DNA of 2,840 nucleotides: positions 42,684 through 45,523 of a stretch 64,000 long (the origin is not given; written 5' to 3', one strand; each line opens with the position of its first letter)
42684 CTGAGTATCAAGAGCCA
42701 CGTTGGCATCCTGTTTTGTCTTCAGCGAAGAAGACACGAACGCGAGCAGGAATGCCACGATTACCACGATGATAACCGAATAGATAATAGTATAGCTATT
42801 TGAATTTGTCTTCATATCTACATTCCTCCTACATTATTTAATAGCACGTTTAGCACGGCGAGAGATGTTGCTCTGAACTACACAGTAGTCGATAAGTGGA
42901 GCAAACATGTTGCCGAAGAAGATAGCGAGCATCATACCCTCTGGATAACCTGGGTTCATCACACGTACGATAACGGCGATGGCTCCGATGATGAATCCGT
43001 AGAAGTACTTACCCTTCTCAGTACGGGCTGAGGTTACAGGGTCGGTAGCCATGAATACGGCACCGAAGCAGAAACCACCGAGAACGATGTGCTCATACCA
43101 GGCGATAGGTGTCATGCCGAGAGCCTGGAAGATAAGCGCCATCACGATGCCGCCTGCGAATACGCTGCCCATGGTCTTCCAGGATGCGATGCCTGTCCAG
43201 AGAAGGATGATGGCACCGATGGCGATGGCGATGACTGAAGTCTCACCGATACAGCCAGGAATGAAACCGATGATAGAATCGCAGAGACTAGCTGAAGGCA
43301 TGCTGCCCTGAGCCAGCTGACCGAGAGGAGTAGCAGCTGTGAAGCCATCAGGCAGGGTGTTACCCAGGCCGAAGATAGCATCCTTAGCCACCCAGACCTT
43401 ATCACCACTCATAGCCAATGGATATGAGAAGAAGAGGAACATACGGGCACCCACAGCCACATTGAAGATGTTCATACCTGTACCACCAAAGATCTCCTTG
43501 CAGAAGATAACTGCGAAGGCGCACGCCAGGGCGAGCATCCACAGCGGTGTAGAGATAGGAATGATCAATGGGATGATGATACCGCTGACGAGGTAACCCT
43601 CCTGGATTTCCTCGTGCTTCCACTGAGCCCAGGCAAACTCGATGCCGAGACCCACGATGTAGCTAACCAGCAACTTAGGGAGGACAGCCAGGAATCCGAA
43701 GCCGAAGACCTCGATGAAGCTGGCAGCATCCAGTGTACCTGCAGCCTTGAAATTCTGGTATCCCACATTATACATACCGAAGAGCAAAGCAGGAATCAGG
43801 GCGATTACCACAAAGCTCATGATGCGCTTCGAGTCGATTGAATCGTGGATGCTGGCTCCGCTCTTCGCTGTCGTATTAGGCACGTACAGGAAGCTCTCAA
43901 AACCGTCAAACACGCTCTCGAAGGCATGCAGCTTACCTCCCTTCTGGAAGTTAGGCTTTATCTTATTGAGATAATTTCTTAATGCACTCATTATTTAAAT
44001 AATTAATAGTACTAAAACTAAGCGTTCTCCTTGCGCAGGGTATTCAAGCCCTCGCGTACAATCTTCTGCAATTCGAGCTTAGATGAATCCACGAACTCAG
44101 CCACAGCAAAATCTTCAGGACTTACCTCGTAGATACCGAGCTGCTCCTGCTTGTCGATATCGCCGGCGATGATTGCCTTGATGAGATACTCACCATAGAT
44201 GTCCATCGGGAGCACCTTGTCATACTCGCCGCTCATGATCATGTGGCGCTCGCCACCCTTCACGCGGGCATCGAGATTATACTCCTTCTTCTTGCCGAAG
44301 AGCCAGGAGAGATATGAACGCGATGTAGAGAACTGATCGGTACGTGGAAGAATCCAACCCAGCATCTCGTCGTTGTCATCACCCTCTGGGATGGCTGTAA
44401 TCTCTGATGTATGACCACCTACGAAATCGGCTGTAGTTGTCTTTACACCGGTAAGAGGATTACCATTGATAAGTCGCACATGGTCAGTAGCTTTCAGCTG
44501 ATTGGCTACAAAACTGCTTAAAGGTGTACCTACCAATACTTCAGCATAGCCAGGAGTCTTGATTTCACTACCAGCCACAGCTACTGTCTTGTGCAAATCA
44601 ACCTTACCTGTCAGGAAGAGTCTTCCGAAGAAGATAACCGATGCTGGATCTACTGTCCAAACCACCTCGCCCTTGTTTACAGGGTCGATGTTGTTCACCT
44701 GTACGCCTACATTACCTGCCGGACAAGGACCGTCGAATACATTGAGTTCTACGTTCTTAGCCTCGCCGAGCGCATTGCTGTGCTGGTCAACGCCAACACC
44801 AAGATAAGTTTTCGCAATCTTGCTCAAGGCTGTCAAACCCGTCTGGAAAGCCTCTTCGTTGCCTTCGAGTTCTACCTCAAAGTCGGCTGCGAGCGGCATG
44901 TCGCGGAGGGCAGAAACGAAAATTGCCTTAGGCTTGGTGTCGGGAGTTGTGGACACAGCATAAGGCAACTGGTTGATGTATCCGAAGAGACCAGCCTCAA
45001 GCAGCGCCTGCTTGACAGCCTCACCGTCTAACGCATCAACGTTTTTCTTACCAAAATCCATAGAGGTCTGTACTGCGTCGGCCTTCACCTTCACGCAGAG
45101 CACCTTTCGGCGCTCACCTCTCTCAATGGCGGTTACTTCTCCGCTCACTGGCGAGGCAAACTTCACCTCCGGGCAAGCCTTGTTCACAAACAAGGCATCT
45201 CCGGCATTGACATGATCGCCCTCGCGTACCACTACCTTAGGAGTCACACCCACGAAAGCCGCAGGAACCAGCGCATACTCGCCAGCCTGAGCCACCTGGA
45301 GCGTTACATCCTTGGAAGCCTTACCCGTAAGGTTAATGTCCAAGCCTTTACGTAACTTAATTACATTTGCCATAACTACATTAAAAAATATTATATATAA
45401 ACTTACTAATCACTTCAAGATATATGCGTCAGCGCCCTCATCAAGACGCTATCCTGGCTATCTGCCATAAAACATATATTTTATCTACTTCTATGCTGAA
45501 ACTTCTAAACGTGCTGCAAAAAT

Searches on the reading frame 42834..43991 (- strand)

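Call 28: search_protein_families(library=pfam, proteins=[window:42834-43991:-])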
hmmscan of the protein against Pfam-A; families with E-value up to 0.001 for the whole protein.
window:42834-43991:- (385 aa): 1 family
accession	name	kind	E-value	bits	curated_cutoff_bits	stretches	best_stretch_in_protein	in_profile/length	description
PF03116.20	NQR2_RnfD_RnfE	-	3.5e-98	329.1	27.7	1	43-376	3-295/296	NQR2, RnfD, RnfE family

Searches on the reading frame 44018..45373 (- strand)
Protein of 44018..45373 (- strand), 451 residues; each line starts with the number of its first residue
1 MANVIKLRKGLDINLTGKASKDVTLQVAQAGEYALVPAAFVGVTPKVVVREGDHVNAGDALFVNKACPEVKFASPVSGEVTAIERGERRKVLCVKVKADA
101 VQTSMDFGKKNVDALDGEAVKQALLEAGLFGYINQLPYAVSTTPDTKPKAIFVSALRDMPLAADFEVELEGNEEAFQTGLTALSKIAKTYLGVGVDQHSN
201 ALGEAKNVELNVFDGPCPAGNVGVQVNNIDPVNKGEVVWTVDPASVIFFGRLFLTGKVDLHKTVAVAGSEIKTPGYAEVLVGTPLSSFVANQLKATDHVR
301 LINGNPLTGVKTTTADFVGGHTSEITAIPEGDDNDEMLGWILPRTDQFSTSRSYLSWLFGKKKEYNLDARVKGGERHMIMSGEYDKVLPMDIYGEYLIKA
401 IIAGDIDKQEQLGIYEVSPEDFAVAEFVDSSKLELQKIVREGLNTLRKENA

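Call 6: search_protein_families(library=pfam, proteins=[window:44018-45373:-])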
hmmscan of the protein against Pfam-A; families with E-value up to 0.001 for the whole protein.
window:44018-45373:- (451 aa): 5 families
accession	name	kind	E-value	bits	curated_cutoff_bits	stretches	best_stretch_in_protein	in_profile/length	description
PF24836.1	NQRA_2nd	-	7.8e-43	146.5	25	1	116-258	2-145/145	NqrA second alpha/beta domain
PF05896.17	NQRA_N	-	2.7e-31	108.1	25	1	5-99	1-94/94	NqrA N-terminal barrel-sandwich hybrid domain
PF11973.14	NQRA_SLBB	-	8.4e-13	49.1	27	1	263-313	1-50/51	NQRA C-terminal domain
PF13375.12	RnfC_N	-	3.2e-06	27.5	25.6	1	7-87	3-84/101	RnfC Barrel sandwich hybrid domain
PF13533.13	Biotin_lipoyl_2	-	0.00011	22.4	29.8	0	46-63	13-30/32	Biotin-lipoyl like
